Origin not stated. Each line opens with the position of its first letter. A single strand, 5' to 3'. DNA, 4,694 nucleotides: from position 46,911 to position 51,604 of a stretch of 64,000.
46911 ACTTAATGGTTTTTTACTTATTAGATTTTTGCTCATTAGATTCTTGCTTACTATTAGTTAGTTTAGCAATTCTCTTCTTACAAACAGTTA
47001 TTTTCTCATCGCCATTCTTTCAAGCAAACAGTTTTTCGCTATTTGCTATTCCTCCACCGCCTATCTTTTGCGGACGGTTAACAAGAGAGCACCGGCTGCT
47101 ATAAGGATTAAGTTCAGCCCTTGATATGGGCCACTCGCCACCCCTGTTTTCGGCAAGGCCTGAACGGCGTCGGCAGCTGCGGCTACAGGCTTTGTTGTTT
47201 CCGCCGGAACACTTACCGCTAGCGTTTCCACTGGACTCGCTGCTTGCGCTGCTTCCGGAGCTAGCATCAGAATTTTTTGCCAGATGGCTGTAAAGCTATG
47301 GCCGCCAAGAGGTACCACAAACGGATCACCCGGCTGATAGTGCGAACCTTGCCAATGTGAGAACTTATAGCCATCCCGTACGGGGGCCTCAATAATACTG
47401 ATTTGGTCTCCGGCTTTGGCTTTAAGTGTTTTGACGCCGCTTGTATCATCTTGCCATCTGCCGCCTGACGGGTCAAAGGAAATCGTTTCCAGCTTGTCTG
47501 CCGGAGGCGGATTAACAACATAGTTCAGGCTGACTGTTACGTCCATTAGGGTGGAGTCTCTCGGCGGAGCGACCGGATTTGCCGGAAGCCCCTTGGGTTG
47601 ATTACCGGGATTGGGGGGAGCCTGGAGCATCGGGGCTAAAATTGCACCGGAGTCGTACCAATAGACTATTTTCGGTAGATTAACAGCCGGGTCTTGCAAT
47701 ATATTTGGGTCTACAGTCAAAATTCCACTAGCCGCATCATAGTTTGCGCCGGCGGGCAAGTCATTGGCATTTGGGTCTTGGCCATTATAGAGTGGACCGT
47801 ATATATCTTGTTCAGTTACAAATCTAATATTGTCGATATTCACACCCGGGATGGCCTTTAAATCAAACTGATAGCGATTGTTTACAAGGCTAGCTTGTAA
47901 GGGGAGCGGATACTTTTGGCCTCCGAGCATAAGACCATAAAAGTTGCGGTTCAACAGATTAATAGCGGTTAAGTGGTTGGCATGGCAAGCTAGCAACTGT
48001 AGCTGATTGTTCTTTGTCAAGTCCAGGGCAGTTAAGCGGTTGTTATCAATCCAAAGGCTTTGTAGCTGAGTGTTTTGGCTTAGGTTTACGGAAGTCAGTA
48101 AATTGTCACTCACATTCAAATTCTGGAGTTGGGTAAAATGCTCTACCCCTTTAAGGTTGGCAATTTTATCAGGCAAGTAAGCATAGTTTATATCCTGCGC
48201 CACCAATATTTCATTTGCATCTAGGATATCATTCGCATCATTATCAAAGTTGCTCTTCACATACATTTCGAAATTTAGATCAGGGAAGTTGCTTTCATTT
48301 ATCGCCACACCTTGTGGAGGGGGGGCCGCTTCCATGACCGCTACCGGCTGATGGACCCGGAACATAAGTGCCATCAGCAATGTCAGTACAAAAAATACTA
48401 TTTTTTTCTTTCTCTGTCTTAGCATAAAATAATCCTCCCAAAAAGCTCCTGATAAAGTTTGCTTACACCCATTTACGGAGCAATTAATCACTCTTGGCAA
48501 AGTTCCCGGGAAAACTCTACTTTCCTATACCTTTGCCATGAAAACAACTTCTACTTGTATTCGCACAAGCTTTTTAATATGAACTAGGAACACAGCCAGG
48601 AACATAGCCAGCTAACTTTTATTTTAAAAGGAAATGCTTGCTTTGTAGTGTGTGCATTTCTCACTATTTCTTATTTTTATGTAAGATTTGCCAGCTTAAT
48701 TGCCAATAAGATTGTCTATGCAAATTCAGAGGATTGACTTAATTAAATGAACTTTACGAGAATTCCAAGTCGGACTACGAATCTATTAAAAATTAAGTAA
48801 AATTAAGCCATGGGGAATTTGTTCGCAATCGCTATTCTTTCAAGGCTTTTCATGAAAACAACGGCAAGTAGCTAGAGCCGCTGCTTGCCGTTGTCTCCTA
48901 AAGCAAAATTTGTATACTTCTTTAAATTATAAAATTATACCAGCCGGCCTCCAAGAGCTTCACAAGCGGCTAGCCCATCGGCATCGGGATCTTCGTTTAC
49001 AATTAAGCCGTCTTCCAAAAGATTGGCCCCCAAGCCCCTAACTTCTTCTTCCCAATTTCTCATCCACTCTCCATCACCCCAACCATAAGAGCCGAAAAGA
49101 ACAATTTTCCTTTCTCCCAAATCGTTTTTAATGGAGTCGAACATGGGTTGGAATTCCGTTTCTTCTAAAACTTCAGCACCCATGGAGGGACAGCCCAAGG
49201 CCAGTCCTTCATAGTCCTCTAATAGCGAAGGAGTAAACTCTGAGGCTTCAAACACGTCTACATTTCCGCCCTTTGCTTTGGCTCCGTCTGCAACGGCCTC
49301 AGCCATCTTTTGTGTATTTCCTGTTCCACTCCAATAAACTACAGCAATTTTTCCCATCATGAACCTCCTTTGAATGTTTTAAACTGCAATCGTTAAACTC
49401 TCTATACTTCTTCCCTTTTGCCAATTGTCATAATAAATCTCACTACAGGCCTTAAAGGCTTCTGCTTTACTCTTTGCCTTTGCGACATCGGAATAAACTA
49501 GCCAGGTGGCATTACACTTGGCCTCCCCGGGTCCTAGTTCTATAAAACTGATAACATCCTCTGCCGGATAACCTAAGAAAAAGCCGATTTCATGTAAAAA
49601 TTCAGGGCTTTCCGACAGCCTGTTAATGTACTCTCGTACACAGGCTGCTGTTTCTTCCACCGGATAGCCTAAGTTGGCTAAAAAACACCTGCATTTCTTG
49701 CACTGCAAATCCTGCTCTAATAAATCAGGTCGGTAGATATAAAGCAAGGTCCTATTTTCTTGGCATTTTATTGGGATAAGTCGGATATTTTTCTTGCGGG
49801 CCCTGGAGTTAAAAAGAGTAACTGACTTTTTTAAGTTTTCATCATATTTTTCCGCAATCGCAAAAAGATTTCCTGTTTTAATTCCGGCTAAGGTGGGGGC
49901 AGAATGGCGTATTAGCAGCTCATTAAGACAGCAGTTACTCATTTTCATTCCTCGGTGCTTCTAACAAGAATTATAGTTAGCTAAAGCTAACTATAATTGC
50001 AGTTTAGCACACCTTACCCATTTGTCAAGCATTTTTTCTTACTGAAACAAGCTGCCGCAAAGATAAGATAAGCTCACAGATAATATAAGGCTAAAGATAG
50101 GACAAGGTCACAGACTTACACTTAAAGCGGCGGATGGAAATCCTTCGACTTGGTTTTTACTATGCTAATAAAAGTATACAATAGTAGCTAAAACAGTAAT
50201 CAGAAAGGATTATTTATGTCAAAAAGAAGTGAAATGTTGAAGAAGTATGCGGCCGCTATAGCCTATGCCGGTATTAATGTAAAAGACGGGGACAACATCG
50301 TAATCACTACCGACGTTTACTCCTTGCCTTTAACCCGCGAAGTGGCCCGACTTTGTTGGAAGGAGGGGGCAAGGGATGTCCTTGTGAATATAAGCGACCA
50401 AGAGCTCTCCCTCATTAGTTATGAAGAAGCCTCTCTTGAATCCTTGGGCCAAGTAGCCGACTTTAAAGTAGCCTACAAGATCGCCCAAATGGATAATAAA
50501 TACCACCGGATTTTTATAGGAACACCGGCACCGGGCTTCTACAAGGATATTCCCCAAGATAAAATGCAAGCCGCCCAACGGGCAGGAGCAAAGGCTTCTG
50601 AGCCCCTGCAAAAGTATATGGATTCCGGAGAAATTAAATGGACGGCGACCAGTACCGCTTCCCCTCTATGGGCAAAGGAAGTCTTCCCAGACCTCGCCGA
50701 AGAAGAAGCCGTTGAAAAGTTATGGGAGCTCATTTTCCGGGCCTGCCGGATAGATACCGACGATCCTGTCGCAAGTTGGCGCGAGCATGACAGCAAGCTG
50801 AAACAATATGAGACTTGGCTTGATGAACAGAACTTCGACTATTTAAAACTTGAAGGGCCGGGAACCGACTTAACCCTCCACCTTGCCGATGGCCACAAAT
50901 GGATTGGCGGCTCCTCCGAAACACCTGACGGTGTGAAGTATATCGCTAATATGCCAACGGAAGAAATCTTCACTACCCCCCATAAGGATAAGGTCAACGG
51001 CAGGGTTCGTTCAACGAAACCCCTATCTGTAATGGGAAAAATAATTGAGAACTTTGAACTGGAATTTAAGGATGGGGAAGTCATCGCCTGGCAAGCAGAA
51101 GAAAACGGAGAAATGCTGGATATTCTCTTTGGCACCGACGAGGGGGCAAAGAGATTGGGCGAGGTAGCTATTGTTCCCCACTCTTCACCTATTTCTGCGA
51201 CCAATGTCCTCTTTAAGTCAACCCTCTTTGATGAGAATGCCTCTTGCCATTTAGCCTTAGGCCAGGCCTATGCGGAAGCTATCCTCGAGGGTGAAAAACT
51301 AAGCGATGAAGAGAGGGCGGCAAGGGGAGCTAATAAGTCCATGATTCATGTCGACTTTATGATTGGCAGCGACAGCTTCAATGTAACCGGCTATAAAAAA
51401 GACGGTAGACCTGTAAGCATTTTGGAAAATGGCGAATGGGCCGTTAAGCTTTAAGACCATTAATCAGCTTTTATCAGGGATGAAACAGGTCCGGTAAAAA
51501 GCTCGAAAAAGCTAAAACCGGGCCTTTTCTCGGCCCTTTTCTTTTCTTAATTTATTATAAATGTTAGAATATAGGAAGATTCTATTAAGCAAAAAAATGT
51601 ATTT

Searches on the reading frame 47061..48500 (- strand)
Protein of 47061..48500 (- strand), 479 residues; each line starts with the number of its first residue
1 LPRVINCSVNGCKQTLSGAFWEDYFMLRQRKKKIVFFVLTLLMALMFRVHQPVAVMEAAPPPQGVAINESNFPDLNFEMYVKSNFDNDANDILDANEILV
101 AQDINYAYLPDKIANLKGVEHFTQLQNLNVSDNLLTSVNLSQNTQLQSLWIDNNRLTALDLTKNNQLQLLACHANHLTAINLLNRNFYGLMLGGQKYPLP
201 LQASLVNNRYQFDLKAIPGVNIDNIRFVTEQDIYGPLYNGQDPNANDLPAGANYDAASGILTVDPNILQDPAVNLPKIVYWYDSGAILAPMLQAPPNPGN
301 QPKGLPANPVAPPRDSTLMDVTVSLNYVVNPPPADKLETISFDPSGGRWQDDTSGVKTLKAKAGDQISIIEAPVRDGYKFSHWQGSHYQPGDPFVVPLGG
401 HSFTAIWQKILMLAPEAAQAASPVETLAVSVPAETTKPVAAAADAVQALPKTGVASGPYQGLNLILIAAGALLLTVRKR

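Call 29: search_protein_families(library=pfam, proteins=[window:47061-48500:-], max_evalue=0.001)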
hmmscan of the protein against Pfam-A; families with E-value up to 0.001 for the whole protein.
window:47061-48500:- (479 aa): 2 families
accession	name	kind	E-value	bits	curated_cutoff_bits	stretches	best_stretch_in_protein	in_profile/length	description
PF09479.16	Flg_new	-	8.4e-05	23.1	27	1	339-383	2-38/65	Listeria-Bacteroides repeat domain (List_Bact_rpt)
PF12799.13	LRR_4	-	0.00097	19.8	27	1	123-161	1-42/44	Leucine Rich repeats (2 copies)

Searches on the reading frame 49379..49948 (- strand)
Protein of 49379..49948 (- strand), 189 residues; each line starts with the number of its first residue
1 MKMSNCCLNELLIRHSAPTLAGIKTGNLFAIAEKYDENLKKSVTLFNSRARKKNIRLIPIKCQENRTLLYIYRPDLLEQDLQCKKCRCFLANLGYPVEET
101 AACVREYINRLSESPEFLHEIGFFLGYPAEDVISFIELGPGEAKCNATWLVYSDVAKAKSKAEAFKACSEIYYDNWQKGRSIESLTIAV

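Call 29: search_protein_families(library=pfam, proteins=[window:49379-49948:-], max_evalue=0.001)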
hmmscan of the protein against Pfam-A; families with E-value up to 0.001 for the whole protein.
window:49379-49948:- (189 aa): 1 family
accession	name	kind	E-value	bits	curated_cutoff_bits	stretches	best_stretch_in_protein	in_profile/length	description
PF12672.12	DUF3793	-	3.7e-46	157.6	25.1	1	12-186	1-167/167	Protein of unknown function (DUF3793)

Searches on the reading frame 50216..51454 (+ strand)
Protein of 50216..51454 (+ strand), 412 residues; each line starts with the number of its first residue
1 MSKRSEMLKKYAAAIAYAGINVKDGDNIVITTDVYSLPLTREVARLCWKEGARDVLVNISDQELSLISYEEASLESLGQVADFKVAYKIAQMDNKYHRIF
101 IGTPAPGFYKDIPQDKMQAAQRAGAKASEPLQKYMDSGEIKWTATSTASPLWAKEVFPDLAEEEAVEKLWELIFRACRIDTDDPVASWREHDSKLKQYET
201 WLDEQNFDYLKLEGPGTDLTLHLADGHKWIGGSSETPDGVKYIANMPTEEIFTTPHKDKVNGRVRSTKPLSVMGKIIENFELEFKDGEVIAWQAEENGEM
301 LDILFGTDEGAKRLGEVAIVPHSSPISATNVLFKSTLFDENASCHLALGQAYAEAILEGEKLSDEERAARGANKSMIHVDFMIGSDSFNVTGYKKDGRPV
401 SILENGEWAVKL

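Call 29: search_protein_families(library=pfam, proteins=[window:50216-51454:+], max_evalue=0.001)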
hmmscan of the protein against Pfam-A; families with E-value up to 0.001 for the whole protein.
window:50216-51454:+ (412 aa): 1 family
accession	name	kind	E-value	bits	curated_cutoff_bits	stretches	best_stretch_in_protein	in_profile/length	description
PF02073.20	Peptidase_M29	-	7.3e-151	503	27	1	6-408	3-406/406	Thermophilic metalloprotease (M29)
